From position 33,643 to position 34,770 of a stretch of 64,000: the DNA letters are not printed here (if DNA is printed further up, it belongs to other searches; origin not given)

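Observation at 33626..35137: Low-GC two-gene islet wedged behind the rpoH terminator: HEPN-like/winged-helix protein plus lysine-rich coiled-coil protein (candidate undescribed TA/abortive-infection-type module)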

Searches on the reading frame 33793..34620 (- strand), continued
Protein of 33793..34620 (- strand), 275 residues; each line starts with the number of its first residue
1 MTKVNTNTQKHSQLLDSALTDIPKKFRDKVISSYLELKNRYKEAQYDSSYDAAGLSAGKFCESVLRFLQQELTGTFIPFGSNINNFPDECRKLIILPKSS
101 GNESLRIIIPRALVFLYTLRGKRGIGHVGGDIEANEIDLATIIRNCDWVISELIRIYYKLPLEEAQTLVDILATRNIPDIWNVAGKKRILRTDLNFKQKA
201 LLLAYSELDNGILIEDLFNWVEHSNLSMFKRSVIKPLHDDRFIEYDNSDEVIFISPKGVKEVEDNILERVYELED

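Call 36: search_solved_structures(query=A3, max_evalue=10, show_alignments=3)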
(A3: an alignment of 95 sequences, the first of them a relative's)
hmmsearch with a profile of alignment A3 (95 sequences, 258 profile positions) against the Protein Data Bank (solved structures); distinct sequences matched with E-value up to 10: 6.
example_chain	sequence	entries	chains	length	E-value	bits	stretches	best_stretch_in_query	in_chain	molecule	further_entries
6tbz_A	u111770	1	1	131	0.92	11.9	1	60-114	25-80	Mothers against decapentaplegic homolog 5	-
6fzs_A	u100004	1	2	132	0.95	11.8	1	60-114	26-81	Mothers against decapentaplegic homolog 5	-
6tce_A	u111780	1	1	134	1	11.7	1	60-114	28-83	Mothers against decapentaplegic homolog 5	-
5x6g_A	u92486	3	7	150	1.2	11.5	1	60-114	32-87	Mothers against decapentaplegic homolog 5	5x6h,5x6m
5tjj_A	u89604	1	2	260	1.3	11.4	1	178-241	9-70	Transcriptional regulator, IclR family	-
4rgl_A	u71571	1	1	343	1.3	11.4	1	182-234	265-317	Filamentation induced by cAMP protein Fic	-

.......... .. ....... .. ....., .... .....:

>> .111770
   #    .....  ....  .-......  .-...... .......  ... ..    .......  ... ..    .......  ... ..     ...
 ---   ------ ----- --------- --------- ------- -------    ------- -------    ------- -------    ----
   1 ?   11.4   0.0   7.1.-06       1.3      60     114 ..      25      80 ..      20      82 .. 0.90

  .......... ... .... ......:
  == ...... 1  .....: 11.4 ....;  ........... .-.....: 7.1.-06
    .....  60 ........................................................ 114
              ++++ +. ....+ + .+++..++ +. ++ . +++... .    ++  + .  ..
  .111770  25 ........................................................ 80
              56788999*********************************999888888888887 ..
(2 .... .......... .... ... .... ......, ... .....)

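Call 52: search_dna_similar(query=window:33793-34620:-, collection=plasmids, mode=protein, max_evalue=0.001, max_rows=20)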
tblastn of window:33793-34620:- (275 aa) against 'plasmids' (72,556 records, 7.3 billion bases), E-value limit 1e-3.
Records with a match: 1; places in all: 1; records where one place covers at least 80% of the query: 0.
Best place of each record, by identity: <60% 1.
By first word of the organism name: Natronomonas 1.
By predicted mobility (MOB-suite, as given by PLSDB): non-mobilizable 1.
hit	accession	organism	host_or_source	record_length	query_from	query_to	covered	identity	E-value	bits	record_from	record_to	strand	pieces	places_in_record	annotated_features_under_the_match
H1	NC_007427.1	Natronomonas pharaonis DSM 2160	-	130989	24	157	49%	27.0%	4e-8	61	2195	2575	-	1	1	hypothetical protein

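Call 53: search_dna_similar(query=window:33793-34620:-, collection=phages, mode=protein, max_evalue=0.001, max_rows=20)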
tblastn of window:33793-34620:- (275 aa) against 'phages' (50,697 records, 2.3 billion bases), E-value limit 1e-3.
No match.

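Call 55: find_related_loci(query=A1, collection=viral_contigs, flank=8000)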
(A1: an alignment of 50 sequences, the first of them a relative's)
Query A1 (275 aa) in viral_contigs; peptide patterns used: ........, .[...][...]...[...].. (x = any residue, [..] = any of these).
19 stretches matched a pattern, but none encodes a relative of the query by tblastn (E <= 1e-3).

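Call 56: get_annotated_region(hit=H1, flank=5000)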
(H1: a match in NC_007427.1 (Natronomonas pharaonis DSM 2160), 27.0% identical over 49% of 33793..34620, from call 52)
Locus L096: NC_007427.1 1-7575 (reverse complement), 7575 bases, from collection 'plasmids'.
description: Natronomonas pharaonis DSM 2160 plasmid PL131, complete sequence
organism: Natronomonas pharaonis DSM 2160 (NCBI taxid 348780)
taxonomy: Archaea; Euryarchaeota; Halobacteria; Halobacteriales; Haloarculaceae; Natronomonas; Natronomonas pharaonis; Natronomonas pharaonis DSM 2160
host: -; source: -; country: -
typing (MOB-suite, as given by PLSDB): non-mobilizable
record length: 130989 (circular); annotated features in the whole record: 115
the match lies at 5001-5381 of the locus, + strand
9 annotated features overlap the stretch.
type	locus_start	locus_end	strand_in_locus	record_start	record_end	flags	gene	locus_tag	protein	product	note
CDS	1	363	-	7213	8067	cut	-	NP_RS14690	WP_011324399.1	hypothetical protein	-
CDS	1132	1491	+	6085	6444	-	-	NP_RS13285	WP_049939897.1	helix-turn-helix domain-containing protein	-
CDS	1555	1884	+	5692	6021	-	-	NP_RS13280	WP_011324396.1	hypothetical protein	-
CDS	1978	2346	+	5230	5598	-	-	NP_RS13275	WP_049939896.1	hypothetical protein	-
CDS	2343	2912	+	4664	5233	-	-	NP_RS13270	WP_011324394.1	hypothetical protein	-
CDS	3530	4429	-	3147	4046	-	-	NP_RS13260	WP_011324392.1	hypothetical protein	-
CDS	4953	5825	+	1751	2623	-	-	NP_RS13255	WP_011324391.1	hypothetical protein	-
CDS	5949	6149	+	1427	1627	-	-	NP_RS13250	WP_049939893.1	hypothetical protein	-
CDS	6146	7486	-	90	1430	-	-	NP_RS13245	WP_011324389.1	ISH6-like element ISNph3 family transposase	GO:0006313 - DNA transposition [Evidence IEA]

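Call 63: find_encoding_contigs(protein=P0059, flank=9000, max_places=2)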
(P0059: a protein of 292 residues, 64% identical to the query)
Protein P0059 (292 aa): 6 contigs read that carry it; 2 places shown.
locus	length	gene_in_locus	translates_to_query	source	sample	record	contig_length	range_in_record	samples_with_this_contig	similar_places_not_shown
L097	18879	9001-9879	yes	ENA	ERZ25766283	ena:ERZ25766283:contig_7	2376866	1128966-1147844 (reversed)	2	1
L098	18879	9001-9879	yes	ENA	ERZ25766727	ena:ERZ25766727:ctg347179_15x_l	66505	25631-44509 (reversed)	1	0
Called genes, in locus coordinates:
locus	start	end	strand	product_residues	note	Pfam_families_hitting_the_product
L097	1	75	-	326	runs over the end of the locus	PF00389:2-Hacid_dh, PF02826:2-Hacid_dh_C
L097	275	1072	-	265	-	PF00378:ECH_1, PF16113:ECH_2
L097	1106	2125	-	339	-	PF00296:Bac_luciferase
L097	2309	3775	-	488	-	PF00199:Catalase, PF06628:Catalase-rel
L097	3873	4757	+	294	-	PF00126:HTH_1, PF03466:LysR_substrate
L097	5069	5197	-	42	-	-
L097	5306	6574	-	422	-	PF04909:Amidohydro_2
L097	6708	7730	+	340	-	PF00296:Bac_luciferase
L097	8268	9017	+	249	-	-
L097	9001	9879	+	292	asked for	-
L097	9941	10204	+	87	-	-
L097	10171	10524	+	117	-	PF02452:PemK_toxin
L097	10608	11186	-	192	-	PF18306:LDcluster4, PF03641:Lysine_decarbox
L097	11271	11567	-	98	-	-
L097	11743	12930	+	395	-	PF02515:CoA_transf_3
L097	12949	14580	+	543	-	PF02776:TPP_enzyme_N, PF00205:TPP_enzyme_M, PF02775:TPP_enzyme_C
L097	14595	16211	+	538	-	PF01565:FAD_binding_4, PF02913:FAD-oxidase_C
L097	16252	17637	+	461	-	PF08240:ADH_N, PF00107:ADH_zinc_N, PF13602:ADH_zinc_N_2 (weak)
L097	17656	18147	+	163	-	PF00583:Acetyltransf_1, PF13673:Acetyltransf_10, PF13508:Acetyltransf_7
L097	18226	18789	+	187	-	PF04542:Sigma70_r2, PF08281:Sigma70_r4_2, PF04545:Sigma70_r4, PF22233:PhyR_sigma-like (weak)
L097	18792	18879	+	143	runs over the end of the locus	-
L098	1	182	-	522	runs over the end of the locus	PF07669:Eco57I, PF22837:M_Eco57I_C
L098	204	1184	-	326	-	PF09572:RE_XamI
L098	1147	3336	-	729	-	PF07693:KAP_NTPase, PF13191:AAA_16 (weak)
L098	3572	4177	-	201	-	PF14103:DUF4276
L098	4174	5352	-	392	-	PF02463:SMC_N, PF13175:AAA_15 (weak), PF13476:AAA_23 (weak), PF13304:AAA_21, PF13175:AAA_15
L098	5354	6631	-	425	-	PF04909:Amidohydro_2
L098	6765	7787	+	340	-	PF00296:Bac_luciferase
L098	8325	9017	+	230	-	-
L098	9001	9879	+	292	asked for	-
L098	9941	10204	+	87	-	-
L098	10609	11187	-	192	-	PF18306:LDcluster4, PF03641:Lysine_decarbox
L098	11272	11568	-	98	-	-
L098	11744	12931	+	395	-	PF02515:CoA_transf_3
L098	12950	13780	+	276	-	PF02776:TPP_enzyme_N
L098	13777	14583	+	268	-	PF00205:TPP_enzyme_M (faint), PF02775:TPP_enzyme_C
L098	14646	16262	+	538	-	PF01565:FAD_binding_4, PF02913:FAD-oxidase_C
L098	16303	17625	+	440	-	PF08240:ADH_N, PF00107:ADH_zinc_N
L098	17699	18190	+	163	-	PF00583:Acetyltransf_1, PF13673:Acetyltransf_10, PF13508:Acetyltransf_7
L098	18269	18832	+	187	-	PF04542:Sigma70_r2, PF08281:Sigma70_r4_2, PF04545:Sigma70_r4, PF22233:PhyR_sigma-like (weak)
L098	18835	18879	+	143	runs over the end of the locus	-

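Call 64: find_encoding_contigs(protein=P0097, flank=9000, max_places=2)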
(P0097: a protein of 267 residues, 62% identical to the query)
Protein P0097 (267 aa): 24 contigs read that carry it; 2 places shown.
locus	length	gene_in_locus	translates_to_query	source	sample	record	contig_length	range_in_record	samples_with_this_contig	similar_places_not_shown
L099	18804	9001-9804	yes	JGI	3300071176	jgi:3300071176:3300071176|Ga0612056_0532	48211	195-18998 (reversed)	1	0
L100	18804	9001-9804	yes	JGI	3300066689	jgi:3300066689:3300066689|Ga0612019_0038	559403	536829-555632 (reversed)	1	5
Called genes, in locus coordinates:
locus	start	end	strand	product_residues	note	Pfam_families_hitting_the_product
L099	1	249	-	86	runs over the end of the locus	-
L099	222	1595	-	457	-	PF00005:ABC_tran (faint), PF13401:AAA_22 (weak)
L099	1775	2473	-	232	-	PF05721:PhyH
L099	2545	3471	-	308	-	PF01073:3Beta_HSD, PF01370:Epimerase, PF04321:RmlD_sub_bind, PF16363:GDP_Man_Dehyd, PF07993:NAD_binding_4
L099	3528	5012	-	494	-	PF00294:PfkB, PF08543:Phos_pyr_kin (weak), PF01467:CTP_transf_like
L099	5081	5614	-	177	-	PF04026:SpoVG, PF12773:DZR (faint)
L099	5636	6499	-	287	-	PF00288:GHMP_kinases_N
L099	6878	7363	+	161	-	-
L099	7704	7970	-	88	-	-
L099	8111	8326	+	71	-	-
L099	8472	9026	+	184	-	-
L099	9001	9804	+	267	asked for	-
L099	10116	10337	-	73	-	-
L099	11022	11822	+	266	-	PF13489:Methyltransf_23, PF13847:Methyltransf_31 (weak), PF08241:Methyltransf_11, PF08242:Methyltransf_12, PF13649:Methyltransf_25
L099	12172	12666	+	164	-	-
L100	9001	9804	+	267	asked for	-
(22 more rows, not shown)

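Call 65: find_encoding_contigs(protein=P0109, flank=9000, max_places=2)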
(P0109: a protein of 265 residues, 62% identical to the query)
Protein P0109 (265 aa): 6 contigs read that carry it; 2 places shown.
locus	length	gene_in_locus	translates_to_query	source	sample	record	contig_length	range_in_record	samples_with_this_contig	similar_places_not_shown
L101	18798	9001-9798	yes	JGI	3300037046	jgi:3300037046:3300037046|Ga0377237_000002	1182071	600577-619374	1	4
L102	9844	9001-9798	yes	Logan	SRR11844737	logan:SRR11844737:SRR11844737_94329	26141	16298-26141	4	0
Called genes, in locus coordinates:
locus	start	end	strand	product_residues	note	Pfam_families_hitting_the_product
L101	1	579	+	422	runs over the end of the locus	PF00919:UPF0004, PF00657:Lipase_GDSL (faint), PF04055:Radical_SAM, PF01938:TRAM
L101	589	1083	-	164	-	PF09335:VTT_dom (weak)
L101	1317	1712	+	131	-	PF01541:GIY-YIG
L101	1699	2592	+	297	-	PF01745:IPT (weak), PF01715:IPPT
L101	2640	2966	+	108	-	-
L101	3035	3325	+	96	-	-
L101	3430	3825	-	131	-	PF01042:Ribonuc_L-PSP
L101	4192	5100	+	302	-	PF00145:DNA_methylase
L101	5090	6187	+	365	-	PF09561:RE_HpaII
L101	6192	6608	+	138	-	PF03852:Vsr, PF04480:DUF559 (faint), PF18741:MTES_1575 (weak)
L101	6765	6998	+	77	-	-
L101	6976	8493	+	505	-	-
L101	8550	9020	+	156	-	-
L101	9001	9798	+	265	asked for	-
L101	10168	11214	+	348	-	PF02661:Fic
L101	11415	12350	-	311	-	PF02729:OTCace_N, PF00185:OTCace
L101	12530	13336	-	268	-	PF00215:OMPdecase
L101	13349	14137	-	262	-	PF01928:CYTH (weak)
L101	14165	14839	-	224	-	PF00156:Pribosyltran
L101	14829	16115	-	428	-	PF12890:DHOase, PF01979:Amidohydro_1, PF07969:Amidohydro_3 (weak)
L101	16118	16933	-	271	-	PF00175:NAD_binding_1, PF10418:DHODB_Fe-S_bind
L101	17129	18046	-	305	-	PF01180:DHO_dh, PF01070:FMN_dh, PF03060:NMO (weak)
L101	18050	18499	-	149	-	PF01948:PyrI, PF02748:PyrI_C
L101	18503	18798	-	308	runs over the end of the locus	PF02729:OTCace_N, PF00185:OTCace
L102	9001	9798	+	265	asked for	-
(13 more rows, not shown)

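Call 66: find_encoding_contigs(protein=P0085, flank=9000, max_places=2)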
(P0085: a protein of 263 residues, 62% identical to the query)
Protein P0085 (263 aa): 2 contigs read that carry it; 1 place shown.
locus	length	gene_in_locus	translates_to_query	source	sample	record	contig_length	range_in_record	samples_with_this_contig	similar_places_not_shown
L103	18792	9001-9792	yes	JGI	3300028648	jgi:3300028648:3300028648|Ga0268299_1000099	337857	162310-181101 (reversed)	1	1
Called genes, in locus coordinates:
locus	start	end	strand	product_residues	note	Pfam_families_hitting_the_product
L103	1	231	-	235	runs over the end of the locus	PF13448:DUF4114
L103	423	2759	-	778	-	PF00912:Transgly, PF28500:PBP_middle, PF00905:Transpeptidase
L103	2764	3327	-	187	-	PF02525:Flavodoxin_2, PF03358:FMN_red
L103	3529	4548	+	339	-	PF09995:MPAB_Lcp_cat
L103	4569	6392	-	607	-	PF00004:AAA, PF17866:AAA_lid_6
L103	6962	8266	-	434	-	-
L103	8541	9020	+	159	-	-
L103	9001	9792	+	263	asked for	-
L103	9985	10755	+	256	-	-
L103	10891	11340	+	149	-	PF13474:SnoaL_3 (weak)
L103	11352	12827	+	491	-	PF01979:Amidohydro_1 (faint), PF07969:Amidohydro_3 (weak)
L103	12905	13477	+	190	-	PF01872:RibD_C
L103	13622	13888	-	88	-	-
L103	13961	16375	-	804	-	PF00933:Glyco_hydro_3, PF01915:Glyco_hydro_3_C, PF14310:Fn3-like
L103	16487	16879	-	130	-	PF13564:DoxX_2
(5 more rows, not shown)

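Call 71: search_protein_families(library=pfam, proteins=[L003:2822-4126:+, L003:4168-4512:+, L003:6847-7626:-, L003:7619-8236:-, L004:3654-4853:+, L002:7572-8699:-, L002:6952-7587:-, L005:4842-5927:-, L001:4839-5990:+, L004:5121-6023:+], max_evalue=0.01)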
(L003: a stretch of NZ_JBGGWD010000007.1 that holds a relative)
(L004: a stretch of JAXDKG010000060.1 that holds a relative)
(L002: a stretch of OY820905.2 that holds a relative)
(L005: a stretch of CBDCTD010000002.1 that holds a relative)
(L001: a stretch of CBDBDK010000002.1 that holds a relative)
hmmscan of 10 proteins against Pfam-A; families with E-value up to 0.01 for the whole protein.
L003:2822-4126:+ (434 aa): 3 families
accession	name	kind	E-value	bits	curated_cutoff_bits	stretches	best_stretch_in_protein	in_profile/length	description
PF13102.12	Phage_int_SAM_5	-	2.9e-18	66.5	22.3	1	132-231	1-97/98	Phage integrase SAM-like domain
PF00589.27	Phage_integrase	-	3e-16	60.1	27.1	1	247-416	6-167/172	Phage integrase family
PF17293.8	Arm-DNA-bind_5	-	1.1e-15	58.4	22.6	1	36-114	2-80/87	Arm DNA-binding domain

L003:4168-4512:+ (114 aa): 1 family
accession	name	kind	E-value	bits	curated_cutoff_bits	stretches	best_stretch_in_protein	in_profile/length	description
PF12728.13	HTH_17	-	3.2e-06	27.7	27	1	60-109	3-50/51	Helix-turn-helix domain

L003:6847-7626:- (259 aa): 1 family
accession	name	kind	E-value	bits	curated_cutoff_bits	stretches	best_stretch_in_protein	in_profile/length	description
PF08843.17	AbiEii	-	1.3e-22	81.3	22.5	1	32-199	3-177/238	Nucleotidyl transferase AbiEii toxin, Type IV TA system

L003:7619-8236:- (205 aa): 0 families

L004:3654-4853:+ (399 aa): 2 families
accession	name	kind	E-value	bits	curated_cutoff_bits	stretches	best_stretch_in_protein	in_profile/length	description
PF13676.11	TIR_2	-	1.2e-11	45.6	28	1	4-108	2-103/122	TIR domain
PF01582.25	TIR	-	0.002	18.4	21.3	1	30-103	30-108/179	TIR domain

L002:7572-8699:- (375 aa): 2 families
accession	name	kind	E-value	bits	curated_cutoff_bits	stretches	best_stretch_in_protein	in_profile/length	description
PF14236.12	DruA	-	6.1e-27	95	27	1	14-167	50-221/297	Druantia protein DruA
PF13808.11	DDE_Tnp_1_assoc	-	2.9e-17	62.9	32.3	1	225-315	3-88/88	DDE_Tnp_1-associated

L002:6952-7587:- (211 aa): 1 family
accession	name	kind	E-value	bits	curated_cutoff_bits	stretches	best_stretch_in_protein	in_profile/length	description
PF01609.27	DDE_Tnp_1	-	1.4e-08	35.2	23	1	2-170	66-188/200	Transposase DDE domain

L005:4842-5927:- (361 aa): 15 families
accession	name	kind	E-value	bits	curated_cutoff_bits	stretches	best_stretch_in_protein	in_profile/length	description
PF13358.12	DDE_3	-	7.4e-21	75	28.6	1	173-317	3-145/146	DDE superfamily endonuclease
PF13384.12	HTH_23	-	3.4e-16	59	24.6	1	30-77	3-50/50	Homeodomain-like domain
PF13565.12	HTH_32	-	1.1e-15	58.4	33.7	1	60-131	1-73/73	Homeodomain-like domain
PF13551.12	HTH_29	-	1.4e-14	54.4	28.1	1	34-92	1-62/64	Winged helix-turn helix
PF13518.12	HTH_28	-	2.1e-08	34.5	25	1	34-85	2-51/52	Helix-turn-helix domain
PF18024.7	HTH_50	-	5.3e-05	23.2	27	1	109-136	22-49/50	Helix-turn-helix domain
PF13936.12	HTH_38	-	0.0001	22.4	27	0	34-61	10-37/44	Helix-turn-helix domain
PF13730.12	HTH_36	-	0.00026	21.2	25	0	112-129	27-44/55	Helix-turn-helix domain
PF06056.18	Terminase_5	-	0.00031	21.1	20.3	1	43-80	12-49/58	Putative ATPase subunit of terminase (gpP-like)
PF08279.18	HTH_11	-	0.0005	20.3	25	0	109-129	14-34/55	HTH domain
PF01418.23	HTH_6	-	0.0011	19.3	28.3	0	100-136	24-60/77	Helix-turn-helix domain, rpiR family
PF00196.25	GerE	-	0.0012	18.9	23.5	1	39-67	12-40/57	Bacterial regulatory proteins, luxR family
PF02796.21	HTH_7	-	0.0018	18.8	23.8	0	37-61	14-38/45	Helix-turn-helix domain of resolvase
PF13011.12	LZ_Tnp_IS481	-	0.0034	18.1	22.2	1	51-90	32-72/85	leucine-zipper of insertion element IS481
PF01527.26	HTH_Tnp_1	-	0.0038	17.9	24.1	0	34-79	12-57/75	Transposase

L001:4839-5990:+ (383 aa): 2 families
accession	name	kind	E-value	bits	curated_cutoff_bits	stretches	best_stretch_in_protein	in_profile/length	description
PF12773.13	DZR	-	7e-07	29.7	27.3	1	7-48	1-45/45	Double zinc ribbon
PF13240.11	Zn_Ribbon_1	-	1.4e-06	28.3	25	1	6-24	1-19/23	zinc-ribbon domain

L004:5121-6023:+ (300 aa): 0 families
